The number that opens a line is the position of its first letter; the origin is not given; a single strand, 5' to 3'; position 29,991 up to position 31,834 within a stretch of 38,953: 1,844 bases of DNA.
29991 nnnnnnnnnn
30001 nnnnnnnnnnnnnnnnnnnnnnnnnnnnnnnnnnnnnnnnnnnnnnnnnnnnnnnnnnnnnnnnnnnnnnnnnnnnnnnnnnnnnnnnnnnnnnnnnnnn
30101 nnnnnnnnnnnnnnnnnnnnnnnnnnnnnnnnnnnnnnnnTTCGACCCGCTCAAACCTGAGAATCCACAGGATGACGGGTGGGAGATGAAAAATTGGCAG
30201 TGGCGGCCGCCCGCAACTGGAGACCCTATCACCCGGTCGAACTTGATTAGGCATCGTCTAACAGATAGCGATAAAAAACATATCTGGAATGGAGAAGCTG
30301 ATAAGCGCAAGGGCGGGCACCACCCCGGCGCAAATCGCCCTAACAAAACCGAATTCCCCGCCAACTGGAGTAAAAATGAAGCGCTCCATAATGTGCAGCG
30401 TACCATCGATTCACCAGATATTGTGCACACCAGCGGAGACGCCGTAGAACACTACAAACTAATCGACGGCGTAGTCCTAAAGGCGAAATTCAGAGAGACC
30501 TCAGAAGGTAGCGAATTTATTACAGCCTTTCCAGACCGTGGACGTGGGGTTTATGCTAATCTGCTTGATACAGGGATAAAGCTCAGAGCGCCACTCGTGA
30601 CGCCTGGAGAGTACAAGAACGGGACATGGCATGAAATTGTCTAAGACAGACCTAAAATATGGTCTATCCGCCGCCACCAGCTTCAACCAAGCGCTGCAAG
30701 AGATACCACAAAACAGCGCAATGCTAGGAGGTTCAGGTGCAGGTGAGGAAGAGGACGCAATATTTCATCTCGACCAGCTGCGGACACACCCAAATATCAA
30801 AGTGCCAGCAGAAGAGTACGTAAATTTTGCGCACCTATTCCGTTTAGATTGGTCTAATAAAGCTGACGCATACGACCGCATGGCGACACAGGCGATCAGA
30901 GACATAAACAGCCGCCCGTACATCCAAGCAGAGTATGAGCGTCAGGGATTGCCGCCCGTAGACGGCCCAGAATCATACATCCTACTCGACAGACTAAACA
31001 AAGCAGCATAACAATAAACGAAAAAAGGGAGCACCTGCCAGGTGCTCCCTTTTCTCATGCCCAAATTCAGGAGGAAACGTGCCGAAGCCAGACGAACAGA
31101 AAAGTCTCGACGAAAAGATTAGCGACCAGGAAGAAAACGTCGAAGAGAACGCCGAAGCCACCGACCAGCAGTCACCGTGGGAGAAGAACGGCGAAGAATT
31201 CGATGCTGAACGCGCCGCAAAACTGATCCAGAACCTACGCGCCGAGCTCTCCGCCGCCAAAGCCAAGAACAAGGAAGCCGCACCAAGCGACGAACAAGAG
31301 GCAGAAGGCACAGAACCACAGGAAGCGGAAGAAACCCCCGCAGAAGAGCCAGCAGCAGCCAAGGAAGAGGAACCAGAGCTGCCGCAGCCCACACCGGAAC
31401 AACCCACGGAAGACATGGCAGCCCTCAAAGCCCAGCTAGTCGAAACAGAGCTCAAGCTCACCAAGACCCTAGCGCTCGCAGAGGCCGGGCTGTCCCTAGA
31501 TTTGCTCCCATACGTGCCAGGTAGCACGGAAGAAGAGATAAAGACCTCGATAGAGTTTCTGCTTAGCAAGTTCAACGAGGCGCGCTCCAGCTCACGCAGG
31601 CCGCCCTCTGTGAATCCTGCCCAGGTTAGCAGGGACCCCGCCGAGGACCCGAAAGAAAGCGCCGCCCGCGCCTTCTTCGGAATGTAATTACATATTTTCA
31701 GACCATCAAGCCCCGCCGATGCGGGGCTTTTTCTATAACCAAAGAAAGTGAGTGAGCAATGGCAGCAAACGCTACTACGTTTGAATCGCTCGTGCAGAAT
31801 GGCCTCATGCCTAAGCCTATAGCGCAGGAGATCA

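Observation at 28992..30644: Minor head protein (MuF) fused to an EndoU-like RNase toxin domain: candidate virion-packaged effector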

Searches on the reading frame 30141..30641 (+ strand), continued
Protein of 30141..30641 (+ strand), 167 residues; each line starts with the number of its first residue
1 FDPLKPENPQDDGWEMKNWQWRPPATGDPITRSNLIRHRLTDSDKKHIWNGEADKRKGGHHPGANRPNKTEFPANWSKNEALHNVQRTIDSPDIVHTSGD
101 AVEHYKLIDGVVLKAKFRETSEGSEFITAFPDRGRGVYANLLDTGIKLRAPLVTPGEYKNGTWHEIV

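Call 49: search_solved_structures(query=A4, max_evalue=10, show_alignments=3)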
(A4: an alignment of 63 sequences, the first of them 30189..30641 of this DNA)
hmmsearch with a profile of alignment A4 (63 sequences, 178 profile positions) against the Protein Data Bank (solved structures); distinct sequences matched with E-value up to 10: 1.
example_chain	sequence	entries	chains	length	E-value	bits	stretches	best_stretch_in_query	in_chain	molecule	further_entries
7du7_A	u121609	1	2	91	0.011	18.9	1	128-162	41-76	mkDPBB_sym1 protein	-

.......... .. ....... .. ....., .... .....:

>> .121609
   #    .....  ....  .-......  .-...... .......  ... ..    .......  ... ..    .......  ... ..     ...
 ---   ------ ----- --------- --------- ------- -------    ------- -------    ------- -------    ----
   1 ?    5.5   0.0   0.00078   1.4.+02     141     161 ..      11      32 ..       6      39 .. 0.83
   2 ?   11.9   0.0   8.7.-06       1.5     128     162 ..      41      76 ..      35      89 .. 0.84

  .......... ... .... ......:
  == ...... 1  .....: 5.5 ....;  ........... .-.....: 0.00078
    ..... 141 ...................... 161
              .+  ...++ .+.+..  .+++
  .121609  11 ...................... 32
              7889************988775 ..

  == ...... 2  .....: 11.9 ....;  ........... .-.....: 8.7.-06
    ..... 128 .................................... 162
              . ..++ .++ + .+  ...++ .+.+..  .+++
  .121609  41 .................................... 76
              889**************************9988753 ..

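Call 59: fold_search(model_id=the predicted structure, library=viral)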
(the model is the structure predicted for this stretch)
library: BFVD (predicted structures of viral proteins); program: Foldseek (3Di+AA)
matches with E <= 10: 1206; with E <= 0.001: 0
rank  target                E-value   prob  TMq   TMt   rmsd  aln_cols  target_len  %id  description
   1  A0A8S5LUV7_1          4.1e-02  0.96  0.40  0.08   4.1       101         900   15  Crystallin beta/gamma motif-containing protein [Podoviridae sp. ctrub15]
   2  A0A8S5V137            4.3e-02  0.99  0.24  0.44   2.1        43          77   16  Uncharacterized protein [Siphoviridae sp. ct3r22]
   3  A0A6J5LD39            5.5e-02  0.97  0.36  0.15   5.0       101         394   12  Uncharacterized protein [uncultured Caudovirales phage]
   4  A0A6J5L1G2            8.5e-02  0.60  0.22  0.30   8.2        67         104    7  Uncharacterized protein [uncultured Caudovirales phage]
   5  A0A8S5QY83            1.2e-01  0.92  0.31  0.21   3.7        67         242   15  Minor capsid protein [Siphoviridae sp. ctg6Y13]
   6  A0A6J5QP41            1.2e-01  0.38  0.20  0.17  11.4        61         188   21  Uncharacterized protein [uncultured Caudovirales phage]
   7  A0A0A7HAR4            1.3e-01  0.94  0.23  0.17   2.0        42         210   12  Uncharacterized protein [Arthrobacter phage vB_ArtM-ArV1]
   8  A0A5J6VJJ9            1.7e-01  0.14  0.25  0.09  16.1       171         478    9  Uncharacterized protein [Megaviridae environmental sample]
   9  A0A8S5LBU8            1.9e-01  0.66  0.19  0.13   3.7        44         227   14  cAMP-activated global transcriptional regulator [Siphoviridae sp. ctt5z12]
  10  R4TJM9                1.9e-01  0.16  0.16  0.31  12.0        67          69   16  Uncharacterized protein [Halorubrum tailed phage 8]
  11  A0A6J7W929            2.0e-01  0.54  0.21  0.38   8.5        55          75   11  Uncharacterized protein [uncultured Caudovirales phage]
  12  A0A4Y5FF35            2.3e-01  0.57  0.21  0.36   6.0        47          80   21  (no name in the UniProt tables at hand)
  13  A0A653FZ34            2.3e-01  0.41  0.19  0.29   3.9        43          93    7  Phage protein [Escherichia phage T5_ev219]
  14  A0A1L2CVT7            2.4e-01  0.77  0.24  0.39   2.8        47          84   11  Uncharacterized protein [Pectobacterium phage vB_PcaM_CBB]
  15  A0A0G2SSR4            2.4e-01  0.66  0.22  0.39   7.4        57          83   10  Uncharacterized protein [Proteus phage vB_PmiM_Pm5461]
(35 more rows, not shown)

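Call 71: search_protein_families(library=pfam, proteins=[L002:2367-3875:+], max_evalue=0.1)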
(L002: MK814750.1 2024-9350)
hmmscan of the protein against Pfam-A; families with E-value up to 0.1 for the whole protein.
L002:2367-3875:+ (503 aa): 2 families
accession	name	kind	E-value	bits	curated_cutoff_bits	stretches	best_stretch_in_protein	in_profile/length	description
PF25310.1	VG15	-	0.00063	20.4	26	1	136-205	115-191/212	VG15 protein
PF14436.11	EndoU_bacteria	-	0.0019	19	25.3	1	398-442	63-105/129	Bacterial EndoU nuclease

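Call 104: get_annotated_region(hit=H2, flank=4000)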
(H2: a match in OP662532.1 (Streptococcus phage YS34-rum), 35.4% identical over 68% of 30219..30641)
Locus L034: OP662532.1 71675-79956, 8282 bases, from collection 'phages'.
description: Streptococcus phage YS34-rum, complete genome.
organism: Streptococcus phage YS34-rum (NCBI taxid 2989751)
taxonomy: Viruses; Duplodnaviria; Heunggongvirae; Uroviricota; Caudoviricetes
host: Streptococcus suis; source: pig; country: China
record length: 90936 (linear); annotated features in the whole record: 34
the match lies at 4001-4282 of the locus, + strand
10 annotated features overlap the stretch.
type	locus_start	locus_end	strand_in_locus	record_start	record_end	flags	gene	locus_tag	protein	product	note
CDS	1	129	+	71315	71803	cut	-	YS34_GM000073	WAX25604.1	hypothetical protein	+strand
CDS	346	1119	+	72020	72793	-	-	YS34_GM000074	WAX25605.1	hypothetical protein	+strand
CDS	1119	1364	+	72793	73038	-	-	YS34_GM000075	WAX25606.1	hypothetical protein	+strand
CDS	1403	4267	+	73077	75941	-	-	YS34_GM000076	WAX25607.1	cell wall protein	+strand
CDS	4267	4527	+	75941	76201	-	-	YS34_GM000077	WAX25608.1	hypothetical protein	+strand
CDS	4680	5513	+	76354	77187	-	-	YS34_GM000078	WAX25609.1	hypothetical protein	+strand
CDS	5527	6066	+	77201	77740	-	-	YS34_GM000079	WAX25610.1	hypothetical protein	+strand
CDS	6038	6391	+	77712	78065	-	-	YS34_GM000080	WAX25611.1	hypothetical protein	+strand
CDS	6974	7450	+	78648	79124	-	-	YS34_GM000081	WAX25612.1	hypothetical protein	+strand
CDS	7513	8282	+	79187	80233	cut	-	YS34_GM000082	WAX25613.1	hypothetical protein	+strand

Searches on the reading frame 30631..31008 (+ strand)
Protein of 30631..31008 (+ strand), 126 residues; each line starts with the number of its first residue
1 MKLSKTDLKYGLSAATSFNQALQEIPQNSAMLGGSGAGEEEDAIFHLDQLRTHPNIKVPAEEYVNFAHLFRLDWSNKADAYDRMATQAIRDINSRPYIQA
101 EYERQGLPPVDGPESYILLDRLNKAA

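Call 3: search_protein_families(library=pfam, proteins=[window:30631-31008:+], max_evalue=1)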
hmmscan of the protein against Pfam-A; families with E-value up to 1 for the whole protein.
window:30631-31008:+ (126 aa): 1 family
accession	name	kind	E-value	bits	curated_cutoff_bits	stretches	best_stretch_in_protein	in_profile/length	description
PF13547.12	GTA_TIM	-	0.051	13.3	27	1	38-101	81-138/299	GTA TIM-barrel-like domain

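Call 4: search_protein_families(library=phrogs, proteins=[window:30631-31008:+], max_evalue=0.1)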
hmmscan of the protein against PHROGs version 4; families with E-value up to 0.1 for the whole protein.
window:30631-31008:+ (126 aa): 0 families

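Call 12: search_protein_families(library=ncbifam, proteins=[window:30631-31008:+], max_evalue=1)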
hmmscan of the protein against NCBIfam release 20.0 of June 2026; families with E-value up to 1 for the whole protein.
window:30631-31008:+ (126 aa): 0 families

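Call 15: find_homologous_proteins(query=window:30631-31008:+, max_evalue=0.01)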
Query window:30631-31008:+ (126 aa): 1 proteins with E <= 0.01 among 6 candidates.
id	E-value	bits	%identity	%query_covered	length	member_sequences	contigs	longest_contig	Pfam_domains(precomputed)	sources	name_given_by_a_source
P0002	1.4e-76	272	98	100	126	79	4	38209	-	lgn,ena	-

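Call 21: find_encoding_contigs(protein=P0002, flank=10000, max_places=6)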
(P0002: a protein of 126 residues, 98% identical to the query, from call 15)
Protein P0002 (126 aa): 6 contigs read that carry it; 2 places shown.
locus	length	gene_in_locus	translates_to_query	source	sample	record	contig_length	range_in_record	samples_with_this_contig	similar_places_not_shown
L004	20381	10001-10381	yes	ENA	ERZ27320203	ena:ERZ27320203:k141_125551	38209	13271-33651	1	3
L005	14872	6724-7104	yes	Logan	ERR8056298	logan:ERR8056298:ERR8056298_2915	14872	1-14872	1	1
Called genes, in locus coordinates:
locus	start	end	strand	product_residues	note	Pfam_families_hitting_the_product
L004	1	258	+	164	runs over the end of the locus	-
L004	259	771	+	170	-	-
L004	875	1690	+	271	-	-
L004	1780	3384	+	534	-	-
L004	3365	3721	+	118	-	PF08774:VRR_NUC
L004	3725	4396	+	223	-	PF24030:DUF7341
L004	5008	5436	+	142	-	PF25673:Terminase_7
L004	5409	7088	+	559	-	-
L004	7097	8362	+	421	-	PF05133:SPP1_portal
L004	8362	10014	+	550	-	PF25310:VG15, PF14436:EndoU_bacteria (faint)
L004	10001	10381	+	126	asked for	-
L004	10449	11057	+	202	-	-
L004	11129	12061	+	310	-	PF05065:Phage_capsid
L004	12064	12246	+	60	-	-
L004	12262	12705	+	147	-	PF09355:Phage_Gp19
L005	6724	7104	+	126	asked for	-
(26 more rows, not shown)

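Call 39: search_protein_representatives(protein=window:30631-31008:+)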
Query: 126 residues. Proteins with E-value up to 0.001 (for the whole library): 9; up to 1e-10: 3; up to 1e-30: 1. The best 9 are listed.
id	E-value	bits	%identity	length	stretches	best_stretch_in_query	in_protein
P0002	4.6e-77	271.8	98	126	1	1-126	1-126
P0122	1.3e-25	105.8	46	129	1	1-122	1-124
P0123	6.2e-11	58.5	41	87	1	48-121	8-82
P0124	1.3e-08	50.9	42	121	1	46-122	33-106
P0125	1.9e-07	47.2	53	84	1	69-122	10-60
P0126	3.8e-05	39.8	29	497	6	71-118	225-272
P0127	4.4e-05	39.6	54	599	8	35-52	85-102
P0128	3.2e-04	36.8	27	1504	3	25-94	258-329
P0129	5.5e-04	36.0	29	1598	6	2-58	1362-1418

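Call 43: find_encoding_contigs(protein=P0124, flank=6000, max_places=3)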
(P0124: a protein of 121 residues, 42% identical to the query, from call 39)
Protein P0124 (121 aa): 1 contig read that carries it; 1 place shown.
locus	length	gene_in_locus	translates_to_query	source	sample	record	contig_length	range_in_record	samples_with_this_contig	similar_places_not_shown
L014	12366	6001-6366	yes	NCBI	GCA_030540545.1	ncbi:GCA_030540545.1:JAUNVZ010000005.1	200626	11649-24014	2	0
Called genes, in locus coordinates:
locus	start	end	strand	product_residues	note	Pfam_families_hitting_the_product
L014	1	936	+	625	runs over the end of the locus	PF03772:Competence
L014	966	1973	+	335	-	PF21694:DNA_pol3_delta_C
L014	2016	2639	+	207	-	PF02452:PemK_toxin (weak)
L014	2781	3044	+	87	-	PF01649:Ribosomal_S20p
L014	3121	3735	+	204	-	PF25310:VG15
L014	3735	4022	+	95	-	-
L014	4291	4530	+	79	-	-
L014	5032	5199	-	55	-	-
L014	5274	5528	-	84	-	-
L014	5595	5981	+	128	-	-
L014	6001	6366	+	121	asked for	-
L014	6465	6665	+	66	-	-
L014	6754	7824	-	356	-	PF01522:Polysacc_deac_1, PF03065:Glyco_hydro_57 (faint)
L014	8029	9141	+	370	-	PF09949:APP1_cat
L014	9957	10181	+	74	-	PF00462:Glutaredoxin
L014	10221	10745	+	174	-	PF07972:Flavodoxin_NdrI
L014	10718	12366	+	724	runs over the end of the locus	PF08343:RNR_N, PF00317:Ribonuc_red_lgN, PF02867:Ribonuc_red_lgC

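Call 44: find_encoding_contigs(protein=P0123, flank=6000, max_places=3)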
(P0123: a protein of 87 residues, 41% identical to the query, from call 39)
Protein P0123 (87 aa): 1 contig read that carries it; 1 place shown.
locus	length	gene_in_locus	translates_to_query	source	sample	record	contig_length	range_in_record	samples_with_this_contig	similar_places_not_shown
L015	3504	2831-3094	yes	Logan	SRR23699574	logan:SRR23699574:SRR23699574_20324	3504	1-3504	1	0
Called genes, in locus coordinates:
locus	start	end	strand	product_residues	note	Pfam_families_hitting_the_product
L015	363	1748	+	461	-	PF05406:WGR, PF00644:PARP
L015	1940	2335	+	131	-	-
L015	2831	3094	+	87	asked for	-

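Call 45: search_protein_families(library=pfam, proteins=[L014:5595-5978:+, L014:3121-3732:+, L014:3735-4019:+, L014:4291-4527:+, L014:6465-6662:+, L015:1940-2332:+, L015:363-1745:+, L014:2016-2636:+], max_evalue=0.1)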
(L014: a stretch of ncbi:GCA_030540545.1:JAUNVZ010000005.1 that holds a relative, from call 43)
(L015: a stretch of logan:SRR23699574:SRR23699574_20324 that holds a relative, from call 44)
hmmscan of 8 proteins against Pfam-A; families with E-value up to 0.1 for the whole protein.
L014:5595-5978:+ (128 aa): 1 family
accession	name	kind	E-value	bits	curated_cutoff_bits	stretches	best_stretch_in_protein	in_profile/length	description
PF14436.11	EndoU_bacteria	-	1.7e-05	25.6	25.3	1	26-59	64-97/129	Bacterial EndoU nuclease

L014:3121-3732:+ (204 aa): 1 family
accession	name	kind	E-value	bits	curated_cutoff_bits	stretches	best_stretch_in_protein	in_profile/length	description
PF25310.1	VG15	-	1.2e-14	55.5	26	1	9-61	161-212/212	VG15 protein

L014:3735-4019:+ (95 aa): 0 families

L014:4291-4527:+ (79 aa): 1 family
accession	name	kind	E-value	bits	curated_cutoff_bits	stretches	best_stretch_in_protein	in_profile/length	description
PF22223.1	ATR1_N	-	0.094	13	27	0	22-45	16-39/50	ATR1 N-terminal domain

L014:6465-6662:+ (66 aa): 0 families

L015:1940-2332:+ (131 aa): 1 family
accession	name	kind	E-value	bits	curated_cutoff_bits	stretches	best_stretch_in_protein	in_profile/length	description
PF07504.19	FTP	-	0.05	13.9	21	0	100-117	25-42/51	Fungalysin/Thermolysin Propeptide Motif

L015:363-1745:+ (461 aa): 3 families
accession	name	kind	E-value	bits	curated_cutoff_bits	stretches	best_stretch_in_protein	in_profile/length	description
PF00644.27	PARP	-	2e-25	89.9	26.7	1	263-459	3-198/199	Poly(ADP-ribose) polymerase catalytic domain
PF05406.20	WGR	-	2.2e-10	40.9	22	1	7-73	3-75/79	WGR domain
PF02877.19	PARP_reg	-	0.00018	22.1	26.8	1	157-230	34-111/135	Poly(ADP-ribose) polymerase, regulatory domain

L014:2016-2636:+ (207 aa): 1 family
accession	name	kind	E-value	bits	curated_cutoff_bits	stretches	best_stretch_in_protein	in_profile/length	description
PF02452.23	PemK_toxin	-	2.4e-06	28.1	23.1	1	101-201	2-104/109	PemK-like, MazF-like toxin of type II toxin-antitoxin system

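Call 65: find_encoding_contigs(protein=P0125, flank=6000, max_places=3)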
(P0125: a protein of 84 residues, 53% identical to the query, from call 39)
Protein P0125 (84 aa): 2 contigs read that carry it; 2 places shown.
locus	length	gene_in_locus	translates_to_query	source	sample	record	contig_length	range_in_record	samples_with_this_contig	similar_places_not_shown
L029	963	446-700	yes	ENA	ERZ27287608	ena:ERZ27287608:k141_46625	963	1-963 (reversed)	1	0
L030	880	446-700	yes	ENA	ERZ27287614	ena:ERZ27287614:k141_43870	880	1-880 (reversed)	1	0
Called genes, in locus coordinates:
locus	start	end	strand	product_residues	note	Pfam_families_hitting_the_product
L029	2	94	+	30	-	?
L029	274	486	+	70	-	-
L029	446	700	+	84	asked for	-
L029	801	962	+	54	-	?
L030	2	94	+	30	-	?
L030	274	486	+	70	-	-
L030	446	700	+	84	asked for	-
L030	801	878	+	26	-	?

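Call 84: search_protein_families(library=padloc, proteins=[window:30631-31008:+, L014:3121-3732:+], max_evalue=0.01)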
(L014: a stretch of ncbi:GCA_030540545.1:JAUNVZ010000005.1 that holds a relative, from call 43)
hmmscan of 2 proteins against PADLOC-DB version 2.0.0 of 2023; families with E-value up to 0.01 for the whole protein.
window:30631-31008:+ (126 aa): 0 families

L014:3121-3732:+ (204 aa): 0 families

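Call 85: predict_structure(alignment_id=A5)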
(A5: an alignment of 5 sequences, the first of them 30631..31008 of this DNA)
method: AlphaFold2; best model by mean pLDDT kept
length: 126 residues; sequences in the alignment: 5
mean_pLDDT: 78.5   pTM: 0.74
mean pLDDT of the five models: 78.5, 76.9, 75.9, 68.9, 67.6
residues with pLDDT >= 90: 29; 70-90: 66; 50-70: 18; < 50: 13
segments of 3 or more residues with pLDDT < 50: 1-3, 28-36
pLDDT, mean of each block of 10 residues (from residue 1): 59 78 61 50 84 89 87 84 89 94 92 84 64
secondary structure, 60 per line:
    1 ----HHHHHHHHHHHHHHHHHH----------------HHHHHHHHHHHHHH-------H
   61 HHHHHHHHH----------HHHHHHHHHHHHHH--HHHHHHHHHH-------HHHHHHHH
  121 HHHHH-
elements in order: H5-22 H39-52 H60-69 H80-93 H96-105 H113-125

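Call 90: fold_search(model_id=the predicted structure, library=pdb)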
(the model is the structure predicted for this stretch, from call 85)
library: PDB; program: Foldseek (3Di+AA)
matches with E <= 10: 103; with E <= 0.001: 0
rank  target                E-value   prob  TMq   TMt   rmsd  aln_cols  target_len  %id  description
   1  3kyi_A                2.1e+00  0.08  0.21  0.21  13.0       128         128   12  Crystal structure of the phosphorylated P1 domain of CheA3 in complex with CheY6 from R. sphaeroides (released 2010-02-16)
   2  6lcu                  2.5e+00  0.08  0.22  0.07  10.3       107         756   16  structure of maltooligosyltrehalose synthase from Arthrobacter ramosus (released 2020-11-25)
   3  1z8u_B                2.5e+00  0.05  0.20  0.19  14.7       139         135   11  Crystal structure of oxidized alpha hemoglobin bound to AHSP (released 2005-06-14)
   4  2nom_A                2.7e+00  0.06  0.17  0.08  14.7        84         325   13  Terminal uridylyl transferase 4 from Trypanosoma brucei with bound dUTP (released 2007-02-20)
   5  2f07_B                2.7e+00  0.04  0.18  0.15  14.4       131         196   11  Crystal Structure of YvdT from Bacillus subtilis (released 2006-11-21)
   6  8xvk_R                2.7e+00  0.04  0.19  0.08  14.8       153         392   12  Cryo-EM structure of ETAR bound with Ambrisentan (released 2024-08-28)
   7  7s7j_A                3.1e+00  0.10  0.25  0.33  11.4       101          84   10  Structure of Human SPASTIN-IST1 complex. (released 2022-09-28)
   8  5icj_B                3.3e+00  0.06  0.21  0.17  13.7       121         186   12  Crystal structure of the Mycobacterium tuberculosis transcriptional repressor EthR2 in complex with BDM41420 (released 2017-04-26)
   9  1ztd_A                3.3e+00  0.04  0.17  0.18  15.6       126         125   18  Hypothetical Protein Pfu-631545-001 From Pyrococcus furiosus (released 2005-06-07)
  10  3ifq_A                3.4e+00  0.14  0.34  0.10   9.6       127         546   12  Interction of plakoglobin and beta-catenin with desmosomal cadherins (released 2009-09-15)
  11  1orj_B                3.4e+00  0.05  0.19  0.22  12.9       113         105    8  FLAGELLAR EXPORT CHAPERONE (released 2003-09-16)
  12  2iai                  3.6e+00  0.07  0.22  0.16  13.8       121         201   12  Crystal structure of SCO3833, a member of the TetR transcriptional regulator family from Streptomyces coelicolor A3 (released 2006-09-26)
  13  9g08_A                3.6e+00  0.06  0.21  0.02  11.3       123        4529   11  Structure of human RNF213 bound to the secreted effector IpaH1.4 from Shigella flexneri (released 2025-04-16)
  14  2fup                  3.6e+00  0.02  0.15  0.15  17.5       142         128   10  Crystal structure of a putative flagella synthesis protein flgn (pa3352) from pseudomonas aeruginosa at 1.48 A resolutio (released 2006-02-28)
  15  7afw                  4.0e+00  0.15  0.35  0.28  10.5       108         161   12  Beta-Catenin in complex with compound 6 (released 2020-12-16)
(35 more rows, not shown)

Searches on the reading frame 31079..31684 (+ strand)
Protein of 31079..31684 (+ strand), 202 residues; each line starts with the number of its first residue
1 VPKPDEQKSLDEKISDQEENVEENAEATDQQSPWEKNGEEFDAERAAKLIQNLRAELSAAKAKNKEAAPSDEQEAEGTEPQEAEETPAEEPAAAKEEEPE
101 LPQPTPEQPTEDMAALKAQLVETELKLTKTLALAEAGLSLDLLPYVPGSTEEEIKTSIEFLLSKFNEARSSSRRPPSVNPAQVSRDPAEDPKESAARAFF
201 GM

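Call 3: search_protein_families(library=pfam, proteins=[window:31079-31684:+], max_evalue=1)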
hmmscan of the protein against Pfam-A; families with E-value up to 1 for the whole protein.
window:31079-31684:+ (202 aa): 1 family
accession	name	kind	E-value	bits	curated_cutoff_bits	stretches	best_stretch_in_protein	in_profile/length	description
PF14265.11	DUF4355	-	0.00012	22.7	25.4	1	94-171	48-116/124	Capsid assembly scaffolding protein Gp46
